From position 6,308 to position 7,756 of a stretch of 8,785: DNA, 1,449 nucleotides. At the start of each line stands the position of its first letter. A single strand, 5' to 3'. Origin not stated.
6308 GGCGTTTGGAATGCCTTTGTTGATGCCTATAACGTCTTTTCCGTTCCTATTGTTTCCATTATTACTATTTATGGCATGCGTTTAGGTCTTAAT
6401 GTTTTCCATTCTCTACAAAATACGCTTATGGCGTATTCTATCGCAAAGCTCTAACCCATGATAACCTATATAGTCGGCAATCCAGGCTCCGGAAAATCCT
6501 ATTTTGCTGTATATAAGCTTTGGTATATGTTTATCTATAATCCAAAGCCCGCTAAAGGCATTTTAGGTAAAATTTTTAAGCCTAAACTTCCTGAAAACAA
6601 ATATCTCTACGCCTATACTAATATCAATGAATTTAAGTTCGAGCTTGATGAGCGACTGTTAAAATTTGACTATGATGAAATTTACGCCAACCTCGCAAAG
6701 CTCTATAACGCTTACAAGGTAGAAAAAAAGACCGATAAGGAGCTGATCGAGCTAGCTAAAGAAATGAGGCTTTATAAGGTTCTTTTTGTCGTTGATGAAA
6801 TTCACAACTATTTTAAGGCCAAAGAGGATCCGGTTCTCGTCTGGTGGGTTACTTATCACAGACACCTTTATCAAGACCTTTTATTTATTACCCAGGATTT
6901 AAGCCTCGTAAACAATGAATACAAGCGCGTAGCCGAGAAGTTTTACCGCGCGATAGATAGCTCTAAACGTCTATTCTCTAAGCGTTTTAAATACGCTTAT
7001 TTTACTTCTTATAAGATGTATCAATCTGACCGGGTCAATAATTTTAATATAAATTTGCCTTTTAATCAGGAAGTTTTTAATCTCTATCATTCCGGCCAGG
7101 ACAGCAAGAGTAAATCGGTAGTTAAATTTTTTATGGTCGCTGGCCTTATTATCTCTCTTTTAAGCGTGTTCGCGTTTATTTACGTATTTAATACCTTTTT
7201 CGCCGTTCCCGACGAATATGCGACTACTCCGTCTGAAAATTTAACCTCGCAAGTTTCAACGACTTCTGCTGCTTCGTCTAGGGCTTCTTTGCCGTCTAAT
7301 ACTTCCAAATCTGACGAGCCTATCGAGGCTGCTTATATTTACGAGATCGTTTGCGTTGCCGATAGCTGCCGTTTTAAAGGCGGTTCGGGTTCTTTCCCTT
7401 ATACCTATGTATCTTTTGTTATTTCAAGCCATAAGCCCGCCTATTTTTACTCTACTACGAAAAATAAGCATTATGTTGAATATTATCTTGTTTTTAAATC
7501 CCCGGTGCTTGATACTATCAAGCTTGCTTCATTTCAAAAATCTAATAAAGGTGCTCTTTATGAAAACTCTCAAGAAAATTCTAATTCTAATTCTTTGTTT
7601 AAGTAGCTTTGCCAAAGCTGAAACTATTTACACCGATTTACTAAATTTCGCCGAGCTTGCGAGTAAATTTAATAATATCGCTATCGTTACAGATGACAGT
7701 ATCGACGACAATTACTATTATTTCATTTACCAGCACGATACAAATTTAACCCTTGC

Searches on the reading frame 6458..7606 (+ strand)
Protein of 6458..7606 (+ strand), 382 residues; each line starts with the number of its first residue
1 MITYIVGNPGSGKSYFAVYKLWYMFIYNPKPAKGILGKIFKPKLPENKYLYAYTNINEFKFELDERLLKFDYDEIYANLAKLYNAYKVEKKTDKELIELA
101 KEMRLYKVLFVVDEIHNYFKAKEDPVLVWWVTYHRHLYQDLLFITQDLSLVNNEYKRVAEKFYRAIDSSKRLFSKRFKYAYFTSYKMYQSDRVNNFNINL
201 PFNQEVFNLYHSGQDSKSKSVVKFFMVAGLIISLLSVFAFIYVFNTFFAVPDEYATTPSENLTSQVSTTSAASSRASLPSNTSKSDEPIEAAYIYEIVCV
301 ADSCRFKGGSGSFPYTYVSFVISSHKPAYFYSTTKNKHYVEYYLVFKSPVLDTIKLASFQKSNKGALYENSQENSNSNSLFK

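Call 7: search_protein_families(library=pfam, proteins=[window:6458-7606:+], max_evalue=1)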
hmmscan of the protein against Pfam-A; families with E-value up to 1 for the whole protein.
window:6458-7606:+ (382 aa): 4 families
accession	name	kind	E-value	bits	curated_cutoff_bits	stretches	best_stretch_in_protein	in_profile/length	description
PF05707.18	Zot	-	1.4e-10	41.4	20.3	1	1-212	1-192/197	Zonular occludens toxin (Zot)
PF13401.12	AAA_22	-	0.011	16.5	27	0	73-130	48-104/130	AAA domain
PF19388.4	DUF5963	-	0.012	16.2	23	1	182-240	17-74/83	Family of unknown function (DUF5963)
PF00004.35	AAA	-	0.18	12.7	21.2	0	87-122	40-73/131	ATPase family associated with various cellular activities (AAA)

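Call 8: search_protein_families(library=phrogs, proteins=[window:6458-7606:+], max_evalue=1)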
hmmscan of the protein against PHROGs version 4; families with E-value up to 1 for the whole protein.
window:6458-7606:+ (382 aa): 5 families
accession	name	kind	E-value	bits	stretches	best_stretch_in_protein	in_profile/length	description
phrog_197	-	moron, auxiliary metabolic gene and host takeover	1.6e-25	91.5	1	1-290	27-306/486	Zot-like toxin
phrog_1041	-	moron, auxiliary metabolic gene and host takeover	1.2e-08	35.8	1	131-283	128-293/420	CTXphi Zot-like toxin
phrog_11271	-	head and packaging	0.0052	17.7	1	5-158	3-142/145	head morphogenesis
phrog_38032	-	unknown function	0.021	15.9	0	66-102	11-45/67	-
phrog_1675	-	head and packaging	0.11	12.9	1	111-156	84-134/353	morphogenesis (protein I of M13)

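Call 79: find_related_loci(query=A6, collection=viral_contigs, flank=10000)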
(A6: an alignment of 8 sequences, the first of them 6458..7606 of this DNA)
Query A6 (382 aa) in viral_contigs; peptide patterns used: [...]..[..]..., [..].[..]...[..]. (x = any residue, [..] = any of these).
382 stretches matched a pattern; 130 encode a relative of the query (tblastn E <= 1e-3); the best 80 are kept; 80 distinct loci.
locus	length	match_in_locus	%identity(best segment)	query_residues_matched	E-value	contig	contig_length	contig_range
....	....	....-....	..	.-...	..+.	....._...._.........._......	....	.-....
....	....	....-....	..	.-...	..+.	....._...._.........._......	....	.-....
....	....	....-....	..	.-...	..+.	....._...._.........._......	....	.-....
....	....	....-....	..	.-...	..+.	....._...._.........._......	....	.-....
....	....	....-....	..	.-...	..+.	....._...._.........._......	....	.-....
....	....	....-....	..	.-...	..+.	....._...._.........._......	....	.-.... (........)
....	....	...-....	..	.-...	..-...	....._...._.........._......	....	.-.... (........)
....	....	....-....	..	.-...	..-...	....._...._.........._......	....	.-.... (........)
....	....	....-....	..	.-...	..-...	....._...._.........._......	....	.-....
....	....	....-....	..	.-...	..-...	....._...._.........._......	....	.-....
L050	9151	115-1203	54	1-380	8e-124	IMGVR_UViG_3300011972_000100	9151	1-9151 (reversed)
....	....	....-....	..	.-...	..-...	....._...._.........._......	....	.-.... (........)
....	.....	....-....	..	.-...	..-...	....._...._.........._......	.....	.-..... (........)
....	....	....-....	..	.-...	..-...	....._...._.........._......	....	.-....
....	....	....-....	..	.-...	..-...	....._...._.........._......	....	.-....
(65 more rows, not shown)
